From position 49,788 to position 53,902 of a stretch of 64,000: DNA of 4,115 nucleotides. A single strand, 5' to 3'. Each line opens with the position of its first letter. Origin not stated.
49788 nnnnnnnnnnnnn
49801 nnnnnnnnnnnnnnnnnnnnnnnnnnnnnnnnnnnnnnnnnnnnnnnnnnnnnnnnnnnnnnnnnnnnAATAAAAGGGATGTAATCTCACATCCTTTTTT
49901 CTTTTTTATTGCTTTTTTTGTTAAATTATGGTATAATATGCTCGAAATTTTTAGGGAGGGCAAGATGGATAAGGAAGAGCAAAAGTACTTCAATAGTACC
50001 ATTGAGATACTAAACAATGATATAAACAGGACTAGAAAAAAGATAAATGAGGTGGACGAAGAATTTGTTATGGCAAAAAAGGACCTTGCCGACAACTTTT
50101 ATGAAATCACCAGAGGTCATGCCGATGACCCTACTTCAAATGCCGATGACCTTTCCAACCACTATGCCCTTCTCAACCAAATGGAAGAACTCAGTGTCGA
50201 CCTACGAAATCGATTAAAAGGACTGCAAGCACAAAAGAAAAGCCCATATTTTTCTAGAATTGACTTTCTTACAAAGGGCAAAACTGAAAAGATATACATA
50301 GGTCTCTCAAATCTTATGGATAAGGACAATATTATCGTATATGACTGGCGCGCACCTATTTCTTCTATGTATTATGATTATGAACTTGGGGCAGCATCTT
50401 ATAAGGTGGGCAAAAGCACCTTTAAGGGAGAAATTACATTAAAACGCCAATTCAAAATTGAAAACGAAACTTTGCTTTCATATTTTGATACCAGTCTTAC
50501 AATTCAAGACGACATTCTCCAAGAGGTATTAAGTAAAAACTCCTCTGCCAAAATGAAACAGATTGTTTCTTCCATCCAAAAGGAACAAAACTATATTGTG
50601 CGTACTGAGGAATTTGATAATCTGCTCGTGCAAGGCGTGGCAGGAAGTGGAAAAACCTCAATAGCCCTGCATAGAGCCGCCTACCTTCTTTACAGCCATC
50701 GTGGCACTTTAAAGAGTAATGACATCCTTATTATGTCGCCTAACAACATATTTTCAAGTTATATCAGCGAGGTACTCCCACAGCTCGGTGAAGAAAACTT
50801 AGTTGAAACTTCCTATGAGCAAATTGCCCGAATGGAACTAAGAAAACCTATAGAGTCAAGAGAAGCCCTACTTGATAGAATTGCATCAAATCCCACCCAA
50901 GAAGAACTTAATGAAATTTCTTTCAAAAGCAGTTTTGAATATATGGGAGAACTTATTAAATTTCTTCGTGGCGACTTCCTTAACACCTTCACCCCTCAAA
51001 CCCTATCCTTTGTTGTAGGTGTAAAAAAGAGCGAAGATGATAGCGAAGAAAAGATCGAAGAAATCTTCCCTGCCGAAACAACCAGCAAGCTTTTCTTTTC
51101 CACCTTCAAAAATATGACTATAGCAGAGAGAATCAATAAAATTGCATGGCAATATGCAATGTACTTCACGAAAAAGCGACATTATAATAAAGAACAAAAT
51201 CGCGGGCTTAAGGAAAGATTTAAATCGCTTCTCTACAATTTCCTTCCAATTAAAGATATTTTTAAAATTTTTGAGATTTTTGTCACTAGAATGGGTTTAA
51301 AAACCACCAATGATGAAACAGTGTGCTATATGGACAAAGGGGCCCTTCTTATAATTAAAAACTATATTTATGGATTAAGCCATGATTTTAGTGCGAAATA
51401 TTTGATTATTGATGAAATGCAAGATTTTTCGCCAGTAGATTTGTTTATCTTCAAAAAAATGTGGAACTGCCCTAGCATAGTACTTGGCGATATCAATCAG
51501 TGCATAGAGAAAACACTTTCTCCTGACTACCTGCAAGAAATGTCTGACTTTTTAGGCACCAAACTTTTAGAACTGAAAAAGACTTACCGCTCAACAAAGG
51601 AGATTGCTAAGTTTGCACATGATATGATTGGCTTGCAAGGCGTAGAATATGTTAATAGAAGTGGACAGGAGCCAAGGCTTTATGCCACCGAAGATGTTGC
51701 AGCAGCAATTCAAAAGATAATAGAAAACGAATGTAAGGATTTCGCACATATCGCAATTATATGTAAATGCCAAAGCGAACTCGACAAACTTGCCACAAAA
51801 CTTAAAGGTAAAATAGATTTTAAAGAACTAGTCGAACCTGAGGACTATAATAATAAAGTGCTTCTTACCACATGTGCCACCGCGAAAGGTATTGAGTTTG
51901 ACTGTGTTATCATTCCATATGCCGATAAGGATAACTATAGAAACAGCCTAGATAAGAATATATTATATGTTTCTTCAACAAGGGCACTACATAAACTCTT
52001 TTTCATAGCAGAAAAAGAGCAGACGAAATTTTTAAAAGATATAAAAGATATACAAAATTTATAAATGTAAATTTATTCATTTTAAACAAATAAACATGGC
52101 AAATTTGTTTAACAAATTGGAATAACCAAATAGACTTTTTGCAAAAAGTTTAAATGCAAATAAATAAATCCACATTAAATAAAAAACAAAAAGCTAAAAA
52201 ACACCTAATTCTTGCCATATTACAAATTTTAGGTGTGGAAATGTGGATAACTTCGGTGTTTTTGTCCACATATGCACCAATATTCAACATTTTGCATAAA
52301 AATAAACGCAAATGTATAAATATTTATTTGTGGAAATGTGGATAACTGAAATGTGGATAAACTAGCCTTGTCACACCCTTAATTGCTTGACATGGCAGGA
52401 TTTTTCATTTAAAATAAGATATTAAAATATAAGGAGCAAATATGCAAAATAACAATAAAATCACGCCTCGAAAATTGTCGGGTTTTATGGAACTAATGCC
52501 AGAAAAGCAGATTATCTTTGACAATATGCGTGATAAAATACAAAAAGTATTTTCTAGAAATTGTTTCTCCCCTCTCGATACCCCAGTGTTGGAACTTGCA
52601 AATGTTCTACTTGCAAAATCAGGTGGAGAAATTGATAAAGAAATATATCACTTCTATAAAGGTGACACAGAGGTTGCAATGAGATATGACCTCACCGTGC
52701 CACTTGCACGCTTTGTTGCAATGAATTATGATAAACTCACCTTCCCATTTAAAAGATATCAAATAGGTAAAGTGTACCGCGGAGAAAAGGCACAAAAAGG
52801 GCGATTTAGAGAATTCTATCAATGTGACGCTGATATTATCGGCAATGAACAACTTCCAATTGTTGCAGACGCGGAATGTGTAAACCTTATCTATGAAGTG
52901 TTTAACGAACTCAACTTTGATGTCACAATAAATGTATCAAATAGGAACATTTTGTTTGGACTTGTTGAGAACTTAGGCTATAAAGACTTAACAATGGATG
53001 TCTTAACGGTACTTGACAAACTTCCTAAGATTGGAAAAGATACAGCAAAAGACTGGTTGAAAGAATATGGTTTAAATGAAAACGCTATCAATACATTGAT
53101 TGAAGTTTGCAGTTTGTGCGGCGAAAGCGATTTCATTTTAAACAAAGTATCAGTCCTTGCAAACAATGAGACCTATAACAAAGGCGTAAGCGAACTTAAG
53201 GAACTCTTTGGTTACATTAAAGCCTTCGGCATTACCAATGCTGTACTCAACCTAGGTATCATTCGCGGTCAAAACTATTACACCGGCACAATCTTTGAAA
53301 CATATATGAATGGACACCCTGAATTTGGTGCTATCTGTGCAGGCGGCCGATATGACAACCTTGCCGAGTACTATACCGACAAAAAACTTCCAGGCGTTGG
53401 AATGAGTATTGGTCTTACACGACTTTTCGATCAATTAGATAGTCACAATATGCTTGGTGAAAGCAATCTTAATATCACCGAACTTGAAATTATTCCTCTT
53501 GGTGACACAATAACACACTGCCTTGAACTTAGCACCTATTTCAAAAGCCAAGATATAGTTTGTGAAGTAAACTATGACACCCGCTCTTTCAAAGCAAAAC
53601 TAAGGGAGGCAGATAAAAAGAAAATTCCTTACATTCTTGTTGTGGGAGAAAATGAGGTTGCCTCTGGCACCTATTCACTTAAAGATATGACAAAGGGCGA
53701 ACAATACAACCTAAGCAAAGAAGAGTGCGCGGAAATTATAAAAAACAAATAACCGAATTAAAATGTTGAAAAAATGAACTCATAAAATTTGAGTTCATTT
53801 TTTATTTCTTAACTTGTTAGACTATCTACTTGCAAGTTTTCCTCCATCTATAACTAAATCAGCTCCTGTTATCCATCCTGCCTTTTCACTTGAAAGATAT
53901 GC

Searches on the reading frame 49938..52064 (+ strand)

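Call 62: search_protein_families(library=pfam, proteins=[window:49938-52064:+])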
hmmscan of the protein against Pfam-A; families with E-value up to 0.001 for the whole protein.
window:49938-52064:+ (708 aa): 7 families
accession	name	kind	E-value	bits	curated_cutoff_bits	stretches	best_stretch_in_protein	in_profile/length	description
PF00580.27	UvrD-helicase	-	5.7e-09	36.5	23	1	215-523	3-252/271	UvrD/REP helicase N-terminal domain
PF13538.12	UvrD_C_2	-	1.5e-08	34.8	27.4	1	641-689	2-51/52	UvrD-like helicase C-terminal domain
PF01443.25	Viral_helicase1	-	2e-08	34.8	21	1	483-690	57-227/228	Viral superfamily 1 RNA helicase core domain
PF13361.12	UvrD_C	-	1.4e-07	31.7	25.6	1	635-693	281-349/350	UvrD-like helicase C-terminal domain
PF13245.12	AAA_19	-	9.6e-06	26.2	25.1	1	226-524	11-131/134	AAA domain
PF00270.35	DEAD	-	0.00086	19.5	26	0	221-298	9-85/167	DEAD/DEAH box helicase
PF13191.12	AAA_16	-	0.00089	20.2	32.6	0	222-320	20-107/167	AAA ATPase domain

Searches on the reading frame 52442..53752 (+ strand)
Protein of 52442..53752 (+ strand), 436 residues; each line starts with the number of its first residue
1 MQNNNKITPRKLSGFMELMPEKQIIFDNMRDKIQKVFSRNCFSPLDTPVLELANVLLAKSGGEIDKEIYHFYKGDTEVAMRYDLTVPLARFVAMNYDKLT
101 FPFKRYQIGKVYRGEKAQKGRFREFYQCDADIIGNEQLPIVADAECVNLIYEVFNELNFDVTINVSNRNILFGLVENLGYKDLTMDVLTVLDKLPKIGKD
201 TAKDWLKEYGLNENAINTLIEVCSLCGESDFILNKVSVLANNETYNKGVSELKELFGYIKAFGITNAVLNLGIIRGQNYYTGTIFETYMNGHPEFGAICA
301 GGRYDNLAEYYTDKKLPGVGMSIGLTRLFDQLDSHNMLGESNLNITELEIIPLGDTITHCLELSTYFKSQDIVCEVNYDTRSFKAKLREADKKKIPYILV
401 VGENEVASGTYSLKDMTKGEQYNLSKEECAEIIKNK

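Call 62: search_protein_families(library=pfam, proteins=[window:52442-53752:+])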
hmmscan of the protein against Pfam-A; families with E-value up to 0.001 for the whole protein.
window:52442-53752:+ (436 aa): 4 families
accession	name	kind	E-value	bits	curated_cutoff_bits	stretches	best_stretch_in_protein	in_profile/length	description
PF13393.11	tRNA-synt_His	-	1.4e-38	133.3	25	1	14-328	1-308/308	Histidyl-tRNA synthetase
PF03129.25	HGTP_anticodon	-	5.3e-17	62.2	21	1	350-435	4-93/94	Anticodon binding domain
PF00587.30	tRNA-synt_2b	-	4.7e-08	33.7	29.3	1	99-168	34-106/179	tRNA synthetase class II core domain (G, H, P, S and T)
PF00152.25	tRNA-synt_2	-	0.00089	18.8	25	0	105-159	94-145/308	tRNA synthetases class II (D, K and N)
